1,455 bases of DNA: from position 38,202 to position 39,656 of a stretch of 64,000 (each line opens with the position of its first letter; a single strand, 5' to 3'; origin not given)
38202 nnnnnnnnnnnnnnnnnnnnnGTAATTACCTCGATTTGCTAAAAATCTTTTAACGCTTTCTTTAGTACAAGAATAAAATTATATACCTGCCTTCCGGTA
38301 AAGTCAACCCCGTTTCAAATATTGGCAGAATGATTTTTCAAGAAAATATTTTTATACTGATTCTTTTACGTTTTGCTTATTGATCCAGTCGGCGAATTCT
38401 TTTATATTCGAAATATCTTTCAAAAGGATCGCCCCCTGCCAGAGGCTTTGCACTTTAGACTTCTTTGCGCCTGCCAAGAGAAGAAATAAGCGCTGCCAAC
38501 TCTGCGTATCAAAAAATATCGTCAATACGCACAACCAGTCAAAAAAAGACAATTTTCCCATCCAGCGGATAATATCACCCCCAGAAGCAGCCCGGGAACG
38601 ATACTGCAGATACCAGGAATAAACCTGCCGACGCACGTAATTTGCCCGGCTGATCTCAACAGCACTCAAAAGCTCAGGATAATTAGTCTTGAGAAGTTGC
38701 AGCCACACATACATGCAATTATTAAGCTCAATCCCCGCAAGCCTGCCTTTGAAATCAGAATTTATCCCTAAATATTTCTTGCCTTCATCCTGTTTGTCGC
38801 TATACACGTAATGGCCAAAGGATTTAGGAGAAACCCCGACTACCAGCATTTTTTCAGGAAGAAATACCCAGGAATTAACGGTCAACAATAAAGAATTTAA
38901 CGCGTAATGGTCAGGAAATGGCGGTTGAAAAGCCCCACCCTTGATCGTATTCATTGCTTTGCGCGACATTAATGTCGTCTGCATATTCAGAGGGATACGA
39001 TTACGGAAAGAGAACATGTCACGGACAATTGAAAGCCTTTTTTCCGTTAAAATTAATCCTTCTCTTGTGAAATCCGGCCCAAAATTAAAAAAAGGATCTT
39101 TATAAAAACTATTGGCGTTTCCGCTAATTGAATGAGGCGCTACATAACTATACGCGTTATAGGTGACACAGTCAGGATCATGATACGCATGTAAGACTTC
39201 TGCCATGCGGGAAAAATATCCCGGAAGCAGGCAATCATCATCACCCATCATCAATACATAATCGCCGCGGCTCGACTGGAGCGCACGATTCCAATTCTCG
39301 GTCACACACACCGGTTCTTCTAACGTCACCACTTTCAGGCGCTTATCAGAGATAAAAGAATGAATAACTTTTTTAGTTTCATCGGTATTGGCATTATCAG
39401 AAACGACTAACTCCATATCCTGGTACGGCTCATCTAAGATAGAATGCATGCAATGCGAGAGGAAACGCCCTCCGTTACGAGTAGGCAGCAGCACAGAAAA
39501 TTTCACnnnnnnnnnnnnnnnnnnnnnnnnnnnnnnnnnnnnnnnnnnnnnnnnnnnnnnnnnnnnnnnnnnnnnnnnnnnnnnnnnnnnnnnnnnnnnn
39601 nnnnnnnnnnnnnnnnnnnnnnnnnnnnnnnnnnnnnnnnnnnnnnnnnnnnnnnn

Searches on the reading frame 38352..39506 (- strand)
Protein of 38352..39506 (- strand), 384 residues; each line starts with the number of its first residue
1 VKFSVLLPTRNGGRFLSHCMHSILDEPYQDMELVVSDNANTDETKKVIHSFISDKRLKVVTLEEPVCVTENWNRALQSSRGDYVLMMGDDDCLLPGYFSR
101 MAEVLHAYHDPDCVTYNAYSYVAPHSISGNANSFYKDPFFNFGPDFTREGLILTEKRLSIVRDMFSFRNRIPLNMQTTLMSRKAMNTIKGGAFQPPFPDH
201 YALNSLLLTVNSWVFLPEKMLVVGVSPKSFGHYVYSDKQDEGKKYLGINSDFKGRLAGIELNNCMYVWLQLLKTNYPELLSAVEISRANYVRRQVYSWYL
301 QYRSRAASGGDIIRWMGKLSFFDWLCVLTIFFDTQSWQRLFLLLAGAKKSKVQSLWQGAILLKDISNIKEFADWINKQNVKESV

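Call 8: search_protein_families(library=pfam, proteins=[window:38352-39506:-], max_evalue=0.0001)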
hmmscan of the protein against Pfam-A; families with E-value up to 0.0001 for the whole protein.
window:38352-39506:- (384 aa): 2 families
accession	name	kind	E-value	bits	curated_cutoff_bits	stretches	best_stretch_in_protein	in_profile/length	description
PF00535.33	Glycos_transf_2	-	5.3e-20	72.5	23.3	1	4-121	1-118/168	Glycosyl transferase family 2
PF13641.12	Glyco_tranf_2_3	-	5e-08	33.7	27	1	3-121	3-126/230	Glycosyltransferase like family 2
